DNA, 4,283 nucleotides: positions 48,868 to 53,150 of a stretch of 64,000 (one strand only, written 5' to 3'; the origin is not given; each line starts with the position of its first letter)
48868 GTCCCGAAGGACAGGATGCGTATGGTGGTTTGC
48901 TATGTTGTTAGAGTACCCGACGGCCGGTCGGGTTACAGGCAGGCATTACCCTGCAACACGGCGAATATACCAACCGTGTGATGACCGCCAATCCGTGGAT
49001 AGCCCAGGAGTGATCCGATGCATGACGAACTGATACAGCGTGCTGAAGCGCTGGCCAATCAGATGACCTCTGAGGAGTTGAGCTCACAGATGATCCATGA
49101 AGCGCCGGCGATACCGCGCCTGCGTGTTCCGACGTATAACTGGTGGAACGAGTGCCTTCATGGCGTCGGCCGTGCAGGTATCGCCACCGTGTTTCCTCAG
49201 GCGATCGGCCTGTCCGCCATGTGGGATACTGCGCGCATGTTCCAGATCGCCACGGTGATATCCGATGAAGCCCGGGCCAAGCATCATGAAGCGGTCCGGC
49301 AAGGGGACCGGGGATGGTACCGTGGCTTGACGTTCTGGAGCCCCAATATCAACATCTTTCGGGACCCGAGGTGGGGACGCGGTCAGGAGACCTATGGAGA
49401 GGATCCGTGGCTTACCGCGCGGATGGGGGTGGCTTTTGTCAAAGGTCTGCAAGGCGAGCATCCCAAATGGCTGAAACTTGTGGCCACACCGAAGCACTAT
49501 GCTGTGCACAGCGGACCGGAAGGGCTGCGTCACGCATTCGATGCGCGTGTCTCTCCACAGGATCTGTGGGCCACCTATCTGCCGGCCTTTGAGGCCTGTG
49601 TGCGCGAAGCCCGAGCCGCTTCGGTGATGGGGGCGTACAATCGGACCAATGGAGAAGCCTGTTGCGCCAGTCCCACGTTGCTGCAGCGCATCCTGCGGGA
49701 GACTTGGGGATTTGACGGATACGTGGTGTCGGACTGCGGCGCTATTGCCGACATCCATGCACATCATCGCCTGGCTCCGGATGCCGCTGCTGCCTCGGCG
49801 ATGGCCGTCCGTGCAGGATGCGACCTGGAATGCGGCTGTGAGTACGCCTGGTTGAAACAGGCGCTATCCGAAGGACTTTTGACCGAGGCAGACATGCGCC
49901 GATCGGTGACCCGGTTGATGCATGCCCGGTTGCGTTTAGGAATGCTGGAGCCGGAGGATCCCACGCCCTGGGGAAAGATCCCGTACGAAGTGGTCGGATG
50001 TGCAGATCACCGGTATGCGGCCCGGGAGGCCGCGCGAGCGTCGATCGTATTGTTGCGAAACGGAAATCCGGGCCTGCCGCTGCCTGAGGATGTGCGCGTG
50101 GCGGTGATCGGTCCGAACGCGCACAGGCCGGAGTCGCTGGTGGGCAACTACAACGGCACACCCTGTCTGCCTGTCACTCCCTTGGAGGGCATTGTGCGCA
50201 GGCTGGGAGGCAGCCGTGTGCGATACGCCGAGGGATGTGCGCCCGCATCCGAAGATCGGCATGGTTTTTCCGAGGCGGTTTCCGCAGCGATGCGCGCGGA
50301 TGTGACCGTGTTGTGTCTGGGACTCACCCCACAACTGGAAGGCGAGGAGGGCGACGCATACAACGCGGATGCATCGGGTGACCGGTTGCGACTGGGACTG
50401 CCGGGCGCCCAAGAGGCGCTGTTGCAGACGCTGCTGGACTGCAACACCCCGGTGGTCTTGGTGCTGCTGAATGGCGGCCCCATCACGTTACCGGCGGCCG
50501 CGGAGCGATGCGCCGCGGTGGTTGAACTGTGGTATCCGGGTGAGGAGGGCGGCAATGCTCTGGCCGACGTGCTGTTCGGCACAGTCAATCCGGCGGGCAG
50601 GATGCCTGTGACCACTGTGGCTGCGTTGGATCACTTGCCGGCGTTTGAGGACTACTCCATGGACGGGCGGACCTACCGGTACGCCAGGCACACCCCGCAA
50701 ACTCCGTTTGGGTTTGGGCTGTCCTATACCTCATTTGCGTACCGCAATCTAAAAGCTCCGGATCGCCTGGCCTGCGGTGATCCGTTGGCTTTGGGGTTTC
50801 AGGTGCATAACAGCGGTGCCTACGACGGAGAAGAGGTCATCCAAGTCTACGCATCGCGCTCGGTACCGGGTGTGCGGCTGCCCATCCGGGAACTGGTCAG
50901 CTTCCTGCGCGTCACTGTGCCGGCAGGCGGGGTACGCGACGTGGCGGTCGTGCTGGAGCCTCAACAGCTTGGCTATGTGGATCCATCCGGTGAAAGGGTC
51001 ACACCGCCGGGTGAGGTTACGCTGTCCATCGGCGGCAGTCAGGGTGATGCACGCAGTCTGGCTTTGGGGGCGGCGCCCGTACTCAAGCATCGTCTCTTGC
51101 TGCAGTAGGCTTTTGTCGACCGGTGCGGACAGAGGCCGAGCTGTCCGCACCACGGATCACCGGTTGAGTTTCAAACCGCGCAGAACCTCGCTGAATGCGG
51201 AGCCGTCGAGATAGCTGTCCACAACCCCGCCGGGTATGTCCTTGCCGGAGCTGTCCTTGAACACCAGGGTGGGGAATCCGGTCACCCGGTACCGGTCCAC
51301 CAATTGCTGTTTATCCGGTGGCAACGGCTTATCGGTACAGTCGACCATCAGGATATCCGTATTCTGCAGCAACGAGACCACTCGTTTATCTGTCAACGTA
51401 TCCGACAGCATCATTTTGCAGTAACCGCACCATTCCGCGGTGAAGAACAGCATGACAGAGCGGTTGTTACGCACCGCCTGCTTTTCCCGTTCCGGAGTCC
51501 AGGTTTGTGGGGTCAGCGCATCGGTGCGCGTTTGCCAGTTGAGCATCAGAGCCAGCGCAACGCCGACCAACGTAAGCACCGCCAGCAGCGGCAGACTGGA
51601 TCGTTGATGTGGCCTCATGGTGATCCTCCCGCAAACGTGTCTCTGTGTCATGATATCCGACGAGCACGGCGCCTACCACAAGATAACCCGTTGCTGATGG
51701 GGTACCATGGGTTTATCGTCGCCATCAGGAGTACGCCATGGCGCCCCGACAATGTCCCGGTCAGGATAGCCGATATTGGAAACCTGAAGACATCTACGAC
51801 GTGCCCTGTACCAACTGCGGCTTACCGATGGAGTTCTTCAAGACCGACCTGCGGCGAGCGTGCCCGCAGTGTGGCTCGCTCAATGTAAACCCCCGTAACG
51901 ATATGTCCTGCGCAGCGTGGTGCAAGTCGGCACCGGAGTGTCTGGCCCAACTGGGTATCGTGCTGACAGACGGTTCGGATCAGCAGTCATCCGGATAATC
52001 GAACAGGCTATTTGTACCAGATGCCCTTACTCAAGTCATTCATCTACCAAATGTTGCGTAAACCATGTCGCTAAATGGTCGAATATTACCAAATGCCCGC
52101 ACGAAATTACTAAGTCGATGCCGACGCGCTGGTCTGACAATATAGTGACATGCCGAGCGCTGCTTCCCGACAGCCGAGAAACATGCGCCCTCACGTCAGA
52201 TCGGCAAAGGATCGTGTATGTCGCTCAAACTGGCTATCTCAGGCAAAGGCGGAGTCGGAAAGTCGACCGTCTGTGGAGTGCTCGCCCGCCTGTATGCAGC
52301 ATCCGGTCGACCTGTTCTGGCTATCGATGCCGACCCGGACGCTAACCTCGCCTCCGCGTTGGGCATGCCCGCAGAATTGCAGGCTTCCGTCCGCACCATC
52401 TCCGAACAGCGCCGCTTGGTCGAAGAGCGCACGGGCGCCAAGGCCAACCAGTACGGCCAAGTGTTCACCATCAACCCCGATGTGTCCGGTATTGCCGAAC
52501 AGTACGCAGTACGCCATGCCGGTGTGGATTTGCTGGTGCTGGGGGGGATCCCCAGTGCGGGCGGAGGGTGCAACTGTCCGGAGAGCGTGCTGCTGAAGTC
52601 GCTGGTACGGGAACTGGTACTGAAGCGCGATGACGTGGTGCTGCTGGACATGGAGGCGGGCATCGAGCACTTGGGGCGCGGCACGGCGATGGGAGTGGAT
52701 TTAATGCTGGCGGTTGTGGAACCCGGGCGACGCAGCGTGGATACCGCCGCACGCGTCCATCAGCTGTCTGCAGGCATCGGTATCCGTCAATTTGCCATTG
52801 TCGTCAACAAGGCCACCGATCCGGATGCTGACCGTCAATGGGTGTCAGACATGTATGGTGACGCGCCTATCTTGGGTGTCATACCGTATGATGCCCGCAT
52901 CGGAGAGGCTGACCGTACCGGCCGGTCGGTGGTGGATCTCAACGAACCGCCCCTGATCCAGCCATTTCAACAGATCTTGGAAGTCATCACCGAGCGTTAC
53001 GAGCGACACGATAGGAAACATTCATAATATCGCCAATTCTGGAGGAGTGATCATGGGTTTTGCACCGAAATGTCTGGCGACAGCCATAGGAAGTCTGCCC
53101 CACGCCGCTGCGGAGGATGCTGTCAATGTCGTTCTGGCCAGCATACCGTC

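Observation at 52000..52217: AT-rich control region upstream of cooC with three phased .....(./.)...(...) direct repeats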

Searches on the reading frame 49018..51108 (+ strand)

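Call 10: search_protein_families(library=pfam, proteins=[window:49018-51108:+])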
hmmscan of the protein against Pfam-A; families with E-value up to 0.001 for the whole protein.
window:49018-51108:+ (696 aa): 3 families
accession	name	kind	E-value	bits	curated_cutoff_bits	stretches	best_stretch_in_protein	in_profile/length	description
PF01915.27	Glyco_hydro_3_C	-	2.8e-48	165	31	1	343-570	1-200/200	Glycosyl hydrolase family 3 C-terminal domain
PF00933.27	Glyco_hydro_3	-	7.1e-46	157.5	27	1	9-301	36-314/316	Glycosyl hydrolase family 3 N terminal domain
PF14310.12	Fn3-like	-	2.3e-13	50.5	25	1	606-675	1-71/71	Fibronectin type III-like domain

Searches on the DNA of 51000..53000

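Call 8: search_rna_families(source=window, start=51000, end=53000, threshold=evalue, max_evalue=1)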
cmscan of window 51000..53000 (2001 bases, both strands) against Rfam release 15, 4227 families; matches with E-value up to 1: 1.
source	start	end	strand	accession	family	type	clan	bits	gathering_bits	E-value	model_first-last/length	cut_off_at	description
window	52328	52400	-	RF03732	mir-2057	Gene; miRNA;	-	23.1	100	0.13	1-72/72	no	mir-2057 microRNA precursor family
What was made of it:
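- On Structured RNA leader / riboswitch (Rfam): Only a chance microRNA hit lies inside cooC (E = 0.13, call 8).
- Rfam gives nothing relevant (call 8). No Rfam family matches (call 8).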

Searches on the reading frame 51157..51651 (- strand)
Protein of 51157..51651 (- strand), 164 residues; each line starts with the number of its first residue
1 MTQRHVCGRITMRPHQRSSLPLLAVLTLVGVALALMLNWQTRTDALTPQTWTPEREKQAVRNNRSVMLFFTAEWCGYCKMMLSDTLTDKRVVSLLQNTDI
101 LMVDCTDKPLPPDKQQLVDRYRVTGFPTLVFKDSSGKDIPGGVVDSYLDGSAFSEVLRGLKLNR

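Call 10: search_protein_families(library=pfam, proteins=[window:51157-51651:-])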
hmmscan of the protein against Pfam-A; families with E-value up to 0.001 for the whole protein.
window:51157-51651:- (164 aa): 4 families
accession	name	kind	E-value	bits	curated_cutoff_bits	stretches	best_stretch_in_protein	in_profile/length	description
PF13098.12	Thioredoxin_2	-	9.9e-14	52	27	1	61-143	3-90/104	Thioredoxin-like domain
PF00085.26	Thioredoxin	-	5.1e-10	39.7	23.5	1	56-134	10-82/103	Thioredoxin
PF13899.12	Thioredoxin_7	-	5.7e-10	39.6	27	1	49-131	3-80/83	Thioredoxin-like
PF03190.21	Thioredox_DsbH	-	7.2e-05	23.2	27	1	47-109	21-84/163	Protein of unknown function, DUF255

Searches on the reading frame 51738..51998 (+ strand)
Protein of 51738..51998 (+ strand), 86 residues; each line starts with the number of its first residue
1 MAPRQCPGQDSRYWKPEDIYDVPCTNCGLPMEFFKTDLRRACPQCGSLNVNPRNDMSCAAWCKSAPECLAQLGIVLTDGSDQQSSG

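Call 10: search_protein_families(library=pfam, proteins=[window:51738-51998:+])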
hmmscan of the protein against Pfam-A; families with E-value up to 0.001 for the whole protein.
window:51738-51998:+ (86 aa): 3 families
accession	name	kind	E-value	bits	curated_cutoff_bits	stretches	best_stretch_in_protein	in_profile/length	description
PF09723.15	Zn_ribbon_8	-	0.00031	21.1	34.4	1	19-49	3-36/41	Zinc ribbon domain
PF08792.16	A2L_zn_ribbon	-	0.0005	20.1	22.9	0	24-47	6-29/33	A2L zinc ribbon domain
PF13248.11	Zn_ribbon_3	-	0.00063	19.6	27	0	41-53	4-15/26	zinc-ribbon domain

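Call 39: search_protein_families(library=ncbifam, proteins=[window:51738-51998:+], max_evalue=0.01)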
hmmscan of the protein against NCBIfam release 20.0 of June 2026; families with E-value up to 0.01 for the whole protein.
window:51738-51998:+ (86 aa): 0 families

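Call 51: search_solved_structures(query=window:51738-51995:+, max_evalue=1)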
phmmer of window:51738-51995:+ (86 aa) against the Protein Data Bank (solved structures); distinct sequences matched with E-value up to 1: 2.
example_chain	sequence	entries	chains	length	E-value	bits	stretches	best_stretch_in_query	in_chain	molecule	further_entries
2j9u_B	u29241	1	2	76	0.12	15.9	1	20-55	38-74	VACUOLAR PROTEIN SORTING-ASSOCIATED PROTEIN 36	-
3e8l_C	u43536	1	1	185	0.36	14.3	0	39-54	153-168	Serine proteinase inhibitor A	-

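Call 62: find_homologous_proteins(query=window:51738-51995:+, max_evalue=0.00001)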
Query window:51738-51995:+ (86 aa): 29 proteins with E <= 0.00001 among 31 candidates.
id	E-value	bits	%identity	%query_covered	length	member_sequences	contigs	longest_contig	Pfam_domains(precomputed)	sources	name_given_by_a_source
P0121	1.5e-41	158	80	94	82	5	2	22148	-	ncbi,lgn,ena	-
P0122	3.2e-34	135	65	99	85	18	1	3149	-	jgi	jgi:endogenous inhibitor of DNA gyrase (YacG/DUF329 family)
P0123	4.2e-33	131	65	99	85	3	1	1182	PF09723.16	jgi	jgi:endogenous inhibitor of DNA gyrase (YacG/DUF329 family)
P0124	7.5e-33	130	65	94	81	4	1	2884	-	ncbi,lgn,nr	ncbi:MAG: hypothetical protein LLG20_18945 [Acidobacteriales bacterium]|nr:hypothetical protein [Ter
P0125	1.2e-32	130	63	98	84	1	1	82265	-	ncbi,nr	ncbi:MAG: phage terminase large subunit family protein [Armatimonadetes bacterium]|nr:phage terminas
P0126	3.4e-32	128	64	91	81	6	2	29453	-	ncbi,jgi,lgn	-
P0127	3.3e-31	125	60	98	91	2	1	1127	-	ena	-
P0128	5.2e-31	124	72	80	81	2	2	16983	-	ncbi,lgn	ncbi:MAG: hypothetical protein ABFD60_07435 [Bryobacteraceae bacterium]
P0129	7.8e-31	124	72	84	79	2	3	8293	-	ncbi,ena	ncbi:MAG: hypothetical protein WCL39_11315 [Armatimonadota bacterium]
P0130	1.8e-30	123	70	85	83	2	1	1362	-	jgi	jgi:predicted RNA-binding Zn-ribbon protein involved in translation (DUF1610 family)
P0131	2.0e-30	123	67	85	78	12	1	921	PF09297.17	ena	-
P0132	5.4e-30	121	63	92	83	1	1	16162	-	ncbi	-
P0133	5.8e-30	121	73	81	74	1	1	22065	PF09297.17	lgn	-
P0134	1.8e-29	119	72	84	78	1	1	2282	-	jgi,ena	-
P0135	2.3e-29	119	60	93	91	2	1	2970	-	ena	-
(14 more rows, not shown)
